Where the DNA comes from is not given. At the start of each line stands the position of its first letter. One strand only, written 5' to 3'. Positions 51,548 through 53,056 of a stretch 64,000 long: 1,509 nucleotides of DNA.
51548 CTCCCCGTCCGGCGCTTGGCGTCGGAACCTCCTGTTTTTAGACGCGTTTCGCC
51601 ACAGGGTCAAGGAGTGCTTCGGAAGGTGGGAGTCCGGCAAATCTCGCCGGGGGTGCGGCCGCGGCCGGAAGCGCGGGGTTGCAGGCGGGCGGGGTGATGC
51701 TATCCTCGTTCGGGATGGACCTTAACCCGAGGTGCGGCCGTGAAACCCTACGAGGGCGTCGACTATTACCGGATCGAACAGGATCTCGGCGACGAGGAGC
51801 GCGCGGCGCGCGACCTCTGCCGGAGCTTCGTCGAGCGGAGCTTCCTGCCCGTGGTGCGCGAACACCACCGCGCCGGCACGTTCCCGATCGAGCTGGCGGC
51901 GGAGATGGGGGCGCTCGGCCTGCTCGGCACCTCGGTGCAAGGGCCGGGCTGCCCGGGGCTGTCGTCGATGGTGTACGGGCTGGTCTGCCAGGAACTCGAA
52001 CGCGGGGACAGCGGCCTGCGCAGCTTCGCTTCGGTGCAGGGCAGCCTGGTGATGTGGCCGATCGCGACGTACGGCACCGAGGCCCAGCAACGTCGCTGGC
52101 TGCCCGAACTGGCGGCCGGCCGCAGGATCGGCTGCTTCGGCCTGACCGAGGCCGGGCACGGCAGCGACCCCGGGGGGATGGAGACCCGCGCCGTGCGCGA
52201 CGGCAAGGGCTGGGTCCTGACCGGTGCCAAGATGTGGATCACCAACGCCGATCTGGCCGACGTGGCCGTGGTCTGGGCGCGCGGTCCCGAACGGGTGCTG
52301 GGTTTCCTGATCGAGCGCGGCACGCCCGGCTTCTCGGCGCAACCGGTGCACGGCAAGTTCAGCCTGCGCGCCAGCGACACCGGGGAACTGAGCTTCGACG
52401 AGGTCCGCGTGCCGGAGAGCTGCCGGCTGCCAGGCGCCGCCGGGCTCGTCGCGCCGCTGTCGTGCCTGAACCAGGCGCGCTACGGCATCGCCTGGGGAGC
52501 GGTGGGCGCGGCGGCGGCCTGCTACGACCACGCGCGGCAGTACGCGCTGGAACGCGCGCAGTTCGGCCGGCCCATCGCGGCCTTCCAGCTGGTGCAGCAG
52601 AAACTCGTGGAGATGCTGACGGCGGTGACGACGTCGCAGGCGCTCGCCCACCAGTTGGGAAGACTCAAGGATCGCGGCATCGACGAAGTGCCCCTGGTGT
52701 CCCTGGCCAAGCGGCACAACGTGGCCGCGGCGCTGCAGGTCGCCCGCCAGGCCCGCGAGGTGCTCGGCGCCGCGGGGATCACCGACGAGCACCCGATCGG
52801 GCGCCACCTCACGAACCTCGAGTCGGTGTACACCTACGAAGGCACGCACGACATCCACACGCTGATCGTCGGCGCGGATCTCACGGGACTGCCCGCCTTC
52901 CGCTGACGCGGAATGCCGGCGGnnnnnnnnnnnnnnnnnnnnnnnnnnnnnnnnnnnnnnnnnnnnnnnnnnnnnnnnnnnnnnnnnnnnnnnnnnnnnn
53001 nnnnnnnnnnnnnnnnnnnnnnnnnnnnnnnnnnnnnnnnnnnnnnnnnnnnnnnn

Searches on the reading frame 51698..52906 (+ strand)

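Call 37: search_protein_families(library=pfam, proteins=[window:51698-52906:+], max_evalue=0.001)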
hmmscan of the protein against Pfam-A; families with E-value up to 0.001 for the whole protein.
window:51698-52906:+ (402 aa): 4 families
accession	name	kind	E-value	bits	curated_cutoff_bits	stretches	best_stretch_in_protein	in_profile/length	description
PF00441.29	Acyl-CoA_dh_1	-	6e-32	111.3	22.4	1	249-394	3-148/150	Acyl-CoA dehydrogenase, C-terminal domain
PF02771.21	Acyl-CoA_dh_N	-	5.2e-29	101.3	22.9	1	32-141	2-112/113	Acyl-CoA dehydrogenase, N-terminal domain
PF02770.24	Acyl-CoA_dh_M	-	2.2e-23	82.7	33.3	1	146-236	1-97/97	Acyl-CoA dehydrogenase, middle domain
PF08028.16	Acyl-CoA_dh_2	-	6.8e-09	36.6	22.7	1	263-382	2-131/134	Acyl-CoA dehydrogenase, C-terminal domain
